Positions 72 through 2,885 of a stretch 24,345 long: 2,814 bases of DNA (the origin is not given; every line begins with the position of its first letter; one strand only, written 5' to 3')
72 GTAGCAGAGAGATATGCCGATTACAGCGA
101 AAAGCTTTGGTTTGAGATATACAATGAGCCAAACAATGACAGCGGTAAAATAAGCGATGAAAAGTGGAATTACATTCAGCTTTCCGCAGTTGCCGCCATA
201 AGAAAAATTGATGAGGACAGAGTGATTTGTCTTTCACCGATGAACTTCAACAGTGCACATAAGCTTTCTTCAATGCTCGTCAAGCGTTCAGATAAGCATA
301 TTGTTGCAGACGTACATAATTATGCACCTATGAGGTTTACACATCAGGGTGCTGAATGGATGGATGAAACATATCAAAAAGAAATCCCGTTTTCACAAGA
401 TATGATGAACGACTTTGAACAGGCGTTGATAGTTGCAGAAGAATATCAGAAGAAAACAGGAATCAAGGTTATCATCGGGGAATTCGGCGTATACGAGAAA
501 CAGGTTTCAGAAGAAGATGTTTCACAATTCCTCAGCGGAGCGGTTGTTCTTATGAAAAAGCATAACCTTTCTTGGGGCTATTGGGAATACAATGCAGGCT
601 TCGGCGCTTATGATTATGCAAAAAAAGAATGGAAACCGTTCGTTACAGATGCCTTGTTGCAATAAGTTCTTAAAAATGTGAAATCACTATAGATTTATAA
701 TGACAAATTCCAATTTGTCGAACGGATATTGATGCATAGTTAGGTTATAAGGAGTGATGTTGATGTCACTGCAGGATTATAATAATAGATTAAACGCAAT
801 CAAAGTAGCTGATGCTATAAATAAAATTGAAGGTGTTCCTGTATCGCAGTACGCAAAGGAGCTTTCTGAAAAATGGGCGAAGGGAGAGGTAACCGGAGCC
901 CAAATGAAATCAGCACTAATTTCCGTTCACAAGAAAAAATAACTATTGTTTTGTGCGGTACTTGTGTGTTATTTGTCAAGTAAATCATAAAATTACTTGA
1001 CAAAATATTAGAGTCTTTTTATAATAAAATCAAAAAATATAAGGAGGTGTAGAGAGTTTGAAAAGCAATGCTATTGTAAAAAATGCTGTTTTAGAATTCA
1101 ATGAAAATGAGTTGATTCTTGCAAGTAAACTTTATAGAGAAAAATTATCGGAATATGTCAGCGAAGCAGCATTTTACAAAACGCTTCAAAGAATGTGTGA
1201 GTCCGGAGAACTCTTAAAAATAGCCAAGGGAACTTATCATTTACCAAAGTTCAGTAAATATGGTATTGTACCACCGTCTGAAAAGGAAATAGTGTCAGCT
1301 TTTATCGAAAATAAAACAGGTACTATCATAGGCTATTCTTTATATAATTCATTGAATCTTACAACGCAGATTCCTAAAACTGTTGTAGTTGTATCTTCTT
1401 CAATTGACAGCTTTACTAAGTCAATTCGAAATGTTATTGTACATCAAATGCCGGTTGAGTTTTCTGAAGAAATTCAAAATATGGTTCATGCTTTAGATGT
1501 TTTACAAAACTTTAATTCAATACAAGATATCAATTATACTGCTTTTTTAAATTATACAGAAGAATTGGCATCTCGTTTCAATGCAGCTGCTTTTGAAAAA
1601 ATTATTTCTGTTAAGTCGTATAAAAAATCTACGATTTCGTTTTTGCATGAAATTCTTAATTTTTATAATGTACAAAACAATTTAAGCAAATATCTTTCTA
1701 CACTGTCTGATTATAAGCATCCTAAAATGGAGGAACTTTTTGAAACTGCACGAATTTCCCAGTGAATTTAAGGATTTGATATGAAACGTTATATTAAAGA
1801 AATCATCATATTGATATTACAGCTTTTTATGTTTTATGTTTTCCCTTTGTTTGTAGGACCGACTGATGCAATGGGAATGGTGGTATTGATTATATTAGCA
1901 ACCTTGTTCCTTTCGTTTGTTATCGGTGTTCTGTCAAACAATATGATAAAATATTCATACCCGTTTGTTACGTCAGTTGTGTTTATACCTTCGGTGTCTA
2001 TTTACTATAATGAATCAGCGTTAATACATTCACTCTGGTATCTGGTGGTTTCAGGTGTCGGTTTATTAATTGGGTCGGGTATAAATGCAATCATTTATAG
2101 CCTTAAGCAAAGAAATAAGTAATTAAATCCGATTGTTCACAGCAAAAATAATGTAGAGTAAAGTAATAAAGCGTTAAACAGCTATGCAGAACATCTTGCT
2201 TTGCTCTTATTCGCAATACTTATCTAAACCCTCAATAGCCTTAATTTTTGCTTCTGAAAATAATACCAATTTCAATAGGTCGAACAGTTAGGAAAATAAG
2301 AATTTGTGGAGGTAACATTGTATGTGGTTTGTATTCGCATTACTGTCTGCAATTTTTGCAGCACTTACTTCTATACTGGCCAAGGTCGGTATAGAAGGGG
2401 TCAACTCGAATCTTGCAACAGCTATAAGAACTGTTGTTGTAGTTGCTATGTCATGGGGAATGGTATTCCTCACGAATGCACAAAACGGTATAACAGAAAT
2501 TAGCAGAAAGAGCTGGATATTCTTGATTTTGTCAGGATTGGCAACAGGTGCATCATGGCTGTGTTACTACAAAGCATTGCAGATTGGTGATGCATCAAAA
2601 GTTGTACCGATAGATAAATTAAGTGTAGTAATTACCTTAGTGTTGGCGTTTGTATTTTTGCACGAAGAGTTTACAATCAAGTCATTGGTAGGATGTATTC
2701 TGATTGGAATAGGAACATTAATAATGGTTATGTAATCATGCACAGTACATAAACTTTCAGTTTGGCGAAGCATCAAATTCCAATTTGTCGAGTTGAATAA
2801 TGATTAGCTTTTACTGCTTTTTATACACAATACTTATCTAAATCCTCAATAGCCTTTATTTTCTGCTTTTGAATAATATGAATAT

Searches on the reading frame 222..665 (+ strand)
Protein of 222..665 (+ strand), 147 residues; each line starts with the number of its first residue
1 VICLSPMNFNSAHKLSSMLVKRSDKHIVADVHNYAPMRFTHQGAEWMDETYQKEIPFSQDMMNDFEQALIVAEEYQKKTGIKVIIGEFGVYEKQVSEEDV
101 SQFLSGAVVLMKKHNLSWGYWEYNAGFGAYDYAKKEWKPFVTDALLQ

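Call 8: search_protein_families(library=pfam, proteins=[window:222-665:+], max_evalue=0.01)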
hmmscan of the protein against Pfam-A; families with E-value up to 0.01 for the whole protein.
window:222-665:+ (147 aa): 1 family
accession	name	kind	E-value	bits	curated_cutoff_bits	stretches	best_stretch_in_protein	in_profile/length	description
PF00150.24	Cellulase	-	7.6e-12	45.7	23.5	1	11-125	172-270/272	Cellulase (glycosyl hydrolase family 5)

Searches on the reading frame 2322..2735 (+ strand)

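Call 8: search_protein_families(library=pfam, proteins=[window:2322-2735:+], max_evalue=0.01)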
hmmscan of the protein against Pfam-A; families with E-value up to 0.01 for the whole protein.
window:2322-2735:+ (137 aa): 3 families
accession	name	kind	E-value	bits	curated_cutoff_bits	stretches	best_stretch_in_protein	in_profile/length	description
PF00892.27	EamA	-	6.2e-23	82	28.2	1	2-136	3-134/135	EamA-like transporter family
PF05653.20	Mg_trans_NIPA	-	1.2e-05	25.1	26.2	1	72-137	55-121/295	Magnesium transporter NIPA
PF06027.18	SLC35F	-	6.5e-05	23.1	21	1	5-136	15-144/299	Solute carrier family 35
